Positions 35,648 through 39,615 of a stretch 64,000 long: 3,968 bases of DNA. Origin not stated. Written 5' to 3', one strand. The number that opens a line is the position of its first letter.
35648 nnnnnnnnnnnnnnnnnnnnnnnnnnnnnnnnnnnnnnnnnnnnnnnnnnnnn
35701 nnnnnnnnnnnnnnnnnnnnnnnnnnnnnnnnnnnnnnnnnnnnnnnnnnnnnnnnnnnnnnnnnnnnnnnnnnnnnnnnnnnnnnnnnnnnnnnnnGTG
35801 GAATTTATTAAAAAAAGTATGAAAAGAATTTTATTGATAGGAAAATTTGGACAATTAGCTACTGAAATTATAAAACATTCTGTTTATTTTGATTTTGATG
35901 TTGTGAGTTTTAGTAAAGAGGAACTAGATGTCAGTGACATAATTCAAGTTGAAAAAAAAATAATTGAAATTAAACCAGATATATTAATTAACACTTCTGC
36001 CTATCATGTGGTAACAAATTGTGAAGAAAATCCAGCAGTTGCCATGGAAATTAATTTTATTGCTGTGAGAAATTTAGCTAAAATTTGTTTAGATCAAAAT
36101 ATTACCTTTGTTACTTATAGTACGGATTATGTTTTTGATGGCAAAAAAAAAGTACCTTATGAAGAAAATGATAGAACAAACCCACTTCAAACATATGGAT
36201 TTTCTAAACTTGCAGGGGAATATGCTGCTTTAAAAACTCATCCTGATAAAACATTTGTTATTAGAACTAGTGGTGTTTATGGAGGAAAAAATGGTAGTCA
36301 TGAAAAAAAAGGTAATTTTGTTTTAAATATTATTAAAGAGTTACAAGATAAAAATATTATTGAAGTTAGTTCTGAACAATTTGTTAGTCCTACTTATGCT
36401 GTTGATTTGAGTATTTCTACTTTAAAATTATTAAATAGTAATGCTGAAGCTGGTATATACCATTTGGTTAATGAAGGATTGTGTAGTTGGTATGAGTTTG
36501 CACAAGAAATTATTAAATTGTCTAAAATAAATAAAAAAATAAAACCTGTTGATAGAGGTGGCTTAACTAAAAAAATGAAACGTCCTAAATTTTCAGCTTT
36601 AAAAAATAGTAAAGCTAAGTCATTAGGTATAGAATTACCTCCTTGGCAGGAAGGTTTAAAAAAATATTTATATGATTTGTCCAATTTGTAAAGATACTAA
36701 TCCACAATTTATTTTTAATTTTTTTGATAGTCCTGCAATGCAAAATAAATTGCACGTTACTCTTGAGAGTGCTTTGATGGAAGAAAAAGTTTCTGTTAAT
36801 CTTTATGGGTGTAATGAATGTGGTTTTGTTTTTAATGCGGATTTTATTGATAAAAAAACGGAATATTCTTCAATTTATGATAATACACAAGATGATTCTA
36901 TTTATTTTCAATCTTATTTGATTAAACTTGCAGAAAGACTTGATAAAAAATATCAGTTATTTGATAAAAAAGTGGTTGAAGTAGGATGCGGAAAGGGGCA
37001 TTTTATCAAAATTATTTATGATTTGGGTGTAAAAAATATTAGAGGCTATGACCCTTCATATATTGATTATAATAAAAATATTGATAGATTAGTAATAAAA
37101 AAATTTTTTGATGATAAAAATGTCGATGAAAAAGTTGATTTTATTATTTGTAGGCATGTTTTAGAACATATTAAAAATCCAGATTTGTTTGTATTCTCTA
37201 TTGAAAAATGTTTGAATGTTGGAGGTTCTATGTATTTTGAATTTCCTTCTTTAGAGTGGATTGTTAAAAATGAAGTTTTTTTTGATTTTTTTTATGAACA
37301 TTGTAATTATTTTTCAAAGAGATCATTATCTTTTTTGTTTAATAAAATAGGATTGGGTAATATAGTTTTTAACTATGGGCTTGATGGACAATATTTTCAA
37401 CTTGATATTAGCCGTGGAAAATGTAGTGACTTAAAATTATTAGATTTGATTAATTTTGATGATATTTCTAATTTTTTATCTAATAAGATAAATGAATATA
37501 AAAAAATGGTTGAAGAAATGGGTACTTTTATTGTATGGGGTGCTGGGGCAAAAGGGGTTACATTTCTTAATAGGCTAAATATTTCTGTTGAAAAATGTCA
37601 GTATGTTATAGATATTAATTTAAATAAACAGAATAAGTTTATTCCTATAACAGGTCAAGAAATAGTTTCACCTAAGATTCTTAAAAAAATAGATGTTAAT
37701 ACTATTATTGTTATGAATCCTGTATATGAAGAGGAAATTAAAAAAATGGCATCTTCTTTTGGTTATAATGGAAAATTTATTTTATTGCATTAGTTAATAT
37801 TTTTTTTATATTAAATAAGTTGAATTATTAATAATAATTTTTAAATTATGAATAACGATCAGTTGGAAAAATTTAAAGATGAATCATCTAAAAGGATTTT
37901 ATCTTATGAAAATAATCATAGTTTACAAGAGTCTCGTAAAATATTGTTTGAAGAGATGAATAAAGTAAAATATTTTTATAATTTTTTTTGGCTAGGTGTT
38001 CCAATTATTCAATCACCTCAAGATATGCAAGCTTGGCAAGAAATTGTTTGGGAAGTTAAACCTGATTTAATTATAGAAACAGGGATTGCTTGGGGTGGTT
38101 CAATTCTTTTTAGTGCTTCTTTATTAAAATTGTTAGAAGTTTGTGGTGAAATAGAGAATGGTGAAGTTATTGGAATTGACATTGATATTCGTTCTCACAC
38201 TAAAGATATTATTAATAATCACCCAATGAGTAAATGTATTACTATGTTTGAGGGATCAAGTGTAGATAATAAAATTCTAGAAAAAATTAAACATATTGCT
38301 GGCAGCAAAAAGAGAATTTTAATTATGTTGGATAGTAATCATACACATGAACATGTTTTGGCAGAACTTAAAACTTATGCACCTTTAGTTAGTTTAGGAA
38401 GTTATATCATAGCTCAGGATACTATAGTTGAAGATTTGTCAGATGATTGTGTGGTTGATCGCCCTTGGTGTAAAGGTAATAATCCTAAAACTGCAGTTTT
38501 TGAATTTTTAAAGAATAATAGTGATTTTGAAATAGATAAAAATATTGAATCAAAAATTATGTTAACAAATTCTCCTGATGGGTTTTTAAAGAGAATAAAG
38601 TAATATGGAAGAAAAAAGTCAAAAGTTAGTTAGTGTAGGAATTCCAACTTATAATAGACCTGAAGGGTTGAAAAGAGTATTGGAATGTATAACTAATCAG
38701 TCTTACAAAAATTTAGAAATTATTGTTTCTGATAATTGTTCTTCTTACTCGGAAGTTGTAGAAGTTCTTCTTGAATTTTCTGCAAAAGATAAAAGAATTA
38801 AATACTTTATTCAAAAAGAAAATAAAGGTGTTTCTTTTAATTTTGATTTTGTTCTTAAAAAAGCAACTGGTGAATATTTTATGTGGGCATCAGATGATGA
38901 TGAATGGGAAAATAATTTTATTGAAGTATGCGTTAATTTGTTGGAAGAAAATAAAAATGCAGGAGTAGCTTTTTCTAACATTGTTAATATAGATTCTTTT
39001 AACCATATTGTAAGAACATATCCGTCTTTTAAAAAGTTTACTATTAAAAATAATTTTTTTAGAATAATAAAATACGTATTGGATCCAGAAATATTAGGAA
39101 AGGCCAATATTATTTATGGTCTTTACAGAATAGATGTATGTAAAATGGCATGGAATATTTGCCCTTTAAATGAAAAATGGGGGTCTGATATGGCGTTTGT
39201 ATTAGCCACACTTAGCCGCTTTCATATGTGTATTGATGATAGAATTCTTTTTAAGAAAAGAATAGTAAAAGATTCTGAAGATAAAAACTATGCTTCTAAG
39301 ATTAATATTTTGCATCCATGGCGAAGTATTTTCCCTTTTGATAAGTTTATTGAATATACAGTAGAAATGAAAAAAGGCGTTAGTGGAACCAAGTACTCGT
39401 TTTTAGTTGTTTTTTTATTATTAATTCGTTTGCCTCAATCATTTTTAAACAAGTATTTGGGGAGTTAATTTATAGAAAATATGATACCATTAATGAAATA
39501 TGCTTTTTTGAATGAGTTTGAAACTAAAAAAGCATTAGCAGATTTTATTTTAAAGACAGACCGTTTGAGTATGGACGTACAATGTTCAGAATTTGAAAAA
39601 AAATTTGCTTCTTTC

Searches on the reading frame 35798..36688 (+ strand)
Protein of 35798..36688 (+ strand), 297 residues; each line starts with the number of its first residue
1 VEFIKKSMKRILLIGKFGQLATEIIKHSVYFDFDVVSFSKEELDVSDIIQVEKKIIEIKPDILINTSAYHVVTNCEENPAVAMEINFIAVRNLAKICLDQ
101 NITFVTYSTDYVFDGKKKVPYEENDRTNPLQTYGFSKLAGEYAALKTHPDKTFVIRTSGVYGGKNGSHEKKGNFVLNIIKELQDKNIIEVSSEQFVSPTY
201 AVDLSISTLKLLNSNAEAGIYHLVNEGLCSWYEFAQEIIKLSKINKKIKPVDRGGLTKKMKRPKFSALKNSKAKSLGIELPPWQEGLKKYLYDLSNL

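Call 7: search_protein_families(library=ncbifam, proteins=[window:35798-36688:+], max_evalue=0.00001)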
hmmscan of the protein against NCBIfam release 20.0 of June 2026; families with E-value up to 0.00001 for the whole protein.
window:35798-36688:+ (297 aa): 7 families
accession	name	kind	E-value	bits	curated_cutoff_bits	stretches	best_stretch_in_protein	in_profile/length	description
TIGR01214.1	rmlD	equivalog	3.3e-80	269.2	224.05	1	10-292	1-283/285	dTDP-4-dehydrorhamnose reductase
NF007440.0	PRK09987.1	equivalog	9.3e-40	136.8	308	1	10-294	2-293/299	dTDP-4-dehydrorhamnose reductase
TIGR02197.1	heptose_epim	equivalog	1e-10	41.3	274.6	1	50-291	58-310/316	ADP-glyceromanno-heptose 6-epimerase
TIGR01179.1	galE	equivalog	2.5e-07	29.8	262.3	1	42-142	53-154/332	UDP-glucose 4-epimerase GalE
NF008360.0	PRK11150.1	equivalog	1.1e-06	28.1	452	1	75-252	82-263/310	ADP-glyceromanno-heptose 6-epimerase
TIGR01181.1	dTDP_gluc_dehyt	equivalog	1.4e-06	27.6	365.1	1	39-164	53-185/321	dTDP-glucose 4,6-dehydratase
TIGR02622.1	CDP_4_6_dhtase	equivalog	2.4e-06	26.9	278.45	1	42-198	60-226/352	CDP-glucose 4,6-dehydratase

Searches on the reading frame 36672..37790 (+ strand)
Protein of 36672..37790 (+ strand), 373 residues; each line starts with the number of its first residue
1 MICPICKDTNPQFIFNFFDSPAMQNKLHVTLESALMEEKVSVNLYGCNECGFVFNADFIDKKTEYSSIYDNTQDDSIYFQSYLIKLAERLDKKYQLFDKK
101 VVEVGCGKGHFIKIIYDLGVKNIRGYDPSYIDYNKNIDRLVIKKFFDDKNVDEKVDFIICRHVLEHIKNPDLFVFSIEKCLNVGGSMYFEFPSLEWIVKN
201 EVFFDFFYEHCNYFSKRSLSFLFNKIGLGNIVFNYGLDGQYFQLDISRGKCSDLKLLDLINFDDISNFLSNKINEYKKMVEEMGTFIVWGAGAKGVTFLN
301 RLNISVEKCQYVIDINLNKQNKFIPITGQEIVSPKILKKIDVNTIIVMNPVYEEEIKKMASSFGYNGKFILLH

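Call 7: search_protein_families(library=ncbifam, proteins=[window:36672-37790:+], max_evalue=0.00001)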
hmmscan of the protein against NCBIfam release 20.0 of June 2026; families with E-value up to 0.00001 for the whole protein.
window:36672-37790:+ (373 aa): 0 families

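Call 9: search_protein_families(library=pfam, proteins=[window:36672-37790:+], max_evalue=0.001)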
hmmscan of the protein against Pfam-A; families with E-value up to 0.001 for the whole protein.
window:36672-37790:+ (373 aa): 8 families
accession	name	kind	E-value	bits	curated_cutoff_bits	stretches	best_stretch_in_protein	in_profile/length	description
PF13489.12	Methyltransf_23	-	5.2e-22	78.8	27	1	95-229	20-160/164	Methyltransferase domain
PF08484.17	Methyltransf_14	-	1.3e-10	41.8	23.5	1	278-371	63-157/160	C-methyltransferase C-terminal domain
PF08241.18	Methyltransf_11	-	1.7e-08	35.4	21.2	1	102-189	1-95/95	Methyltransferase domain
PF13847.12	Methyltransf_31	-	6.4e-07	29.6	27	1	99-193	5-113/145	Methyltransferase domain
PF08242.18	Methyltransf_12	-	1.3e-06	29.5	30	1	102-185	1-96/98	Methyltransferase domain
PF01728.25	FtsJ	-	8.4e-05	23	24.1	1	85-159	8-96/181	FtsJ-like methyltransferase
PF22674.2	C2185-like_N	-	0.00017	22.3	27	1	286-370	5-90/91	C2185-like, N-terminal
PF13649.12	Methyltransf_25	-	0.00054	21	27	0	101-185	1-97/97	Methyltransferase domain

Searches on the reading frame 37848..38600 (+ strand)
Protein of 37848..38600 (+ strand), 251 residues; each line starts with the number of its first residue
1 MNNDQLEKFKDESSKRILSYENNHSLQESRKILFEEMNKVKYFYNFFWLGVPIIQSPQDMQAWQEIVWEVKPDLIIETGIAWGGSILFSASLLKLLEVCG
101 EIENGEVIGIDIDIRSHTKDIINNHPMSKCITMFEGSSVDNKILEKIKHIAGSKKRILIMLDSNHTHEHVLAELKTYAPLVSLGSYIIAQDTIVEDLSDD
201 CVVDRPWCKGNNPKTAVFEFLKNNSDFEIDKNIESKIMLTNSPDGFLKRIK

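Call 7: search_protein_families(library=ncbifam, proteins=[window:37848-38600:+], max_evalue=0.00001)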
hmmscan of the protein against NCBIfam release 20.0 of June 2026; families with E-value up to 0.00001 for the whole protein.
window:37848-38600:+ (251 aa): 1 family
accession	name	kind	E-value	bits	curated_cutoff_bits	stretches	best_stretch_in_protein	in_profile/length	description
NF045824.1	RhmsylMtase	equivalog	1.6e-29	103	400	1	43-249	32-225/226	rhamnosyl O-methyltransferase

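Call 9: search_protein_families(library=pfam, proteins=[window:37848-38600:+], max_evalue=0.001)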
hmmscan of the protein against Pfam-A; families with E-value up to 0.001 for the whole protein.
window:37848-38600:+ (251 aa): 2 families
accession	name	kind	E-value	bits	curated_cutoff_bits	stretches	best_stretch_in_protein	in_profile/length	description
PF04989.18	RMNT_CmcI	-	1.5e-85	286.5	23.2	1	41-250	2-206/206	Rhamnosyl O-methyltransferase/CmcI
PF13578.12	Methyltransf_24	-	3e-07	31.7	26.3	1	76-191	1-104/105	Methyltransferase domain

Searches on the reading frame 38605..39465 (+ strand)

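Call 8: search_protein_families(library=ncbifam, proteins=[window:38605-39465:+], max_evalue=0.00001)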
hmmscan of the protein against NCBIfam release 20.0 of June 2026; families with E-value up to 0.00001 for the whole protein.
window:38605-39465:+ (287 aa): 14 families
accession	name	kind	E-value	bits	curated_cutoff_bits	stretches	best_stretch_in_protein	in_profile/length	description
NF050050.1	ProtGlycPglI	equivalog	5.3e-18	65.4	500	1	8-115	3-110/306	GalNAc(5)-diNAcBac-PP-undecaprenol beta-1,3-glucosyltransferase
NF047683.1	TeichurnBiosyTuaG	equivalog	7.1e-18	65.1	400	1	4-125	3-122/252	teichuronic acid biosynthesis protein TuaG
NF007453.0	PRK10018.1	equivalog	3.1e-15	56.6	382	1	4-111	3-109/280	colanic acid biosynthesis glycosyltransferase WcaA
TIGR04017.1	WcaA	equivalog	9.8e-15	54.9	495.75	1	5-112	3-109/279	colanic acid biosynthesis glycosyltransferase WcaA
TIGR04440.1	glyco_TIGR04440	domain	1.7e-14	54.1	70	1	11-185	4-179/215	TIGR00180 family glycosyltransferase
NF007482.0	PRK10073.1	equivalog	1.5e-13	50.5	423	1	4-116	3-113/334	glycosyltransferase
NF038299.1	EPS_HpsN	equivalog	2e-13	50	425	1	8-148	2-129/317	hormogonium polysaccharide biosynthesis glycosyltransferase HpsN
NF053739.1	GlytfEpsEBac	equivalog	1e-11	44.4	450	1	9-133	3-127/265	glycosyltransferase EpsE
NF041875.1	EPS_EpsD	equivalog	1.8e-11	44.1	370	1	9-127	1-117/325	exopolysaccharide biosynthesis glycosyltransferase EpsD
NF038302.1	EPS_HpsE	equivalog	7.2e-11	41.6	300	1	10-126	4-124/307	hormogonium polysaccharide biosynthesis glycosyltransferase HpsE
TIGR03937.1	PgaC_IcaA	equivalog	1.3e-09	37.5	422.3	1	3-121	41-158/407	poly-beta-1,6-N-acetyl-D-glucosamine synthase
TIGR03111.1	glyc2_xrt_Gpos1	hypoth_equivalog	2.1e-07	30.1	363.95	1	9-159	51-200/439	TIGR03111 family XrtG-associated glycosyltransferase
NF050113.1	gal_furan_GlfT1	equivalog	3.5e-06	26.6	330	1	13-121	5-110/290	galactofuranosyltransferase GlfT1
NF041394.1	GtaseAglG_Halo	equivalog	6.9e-06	25.5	440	1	9-119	3-113/304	glucosyl-dolichyl phosphate glucuronosyltransferase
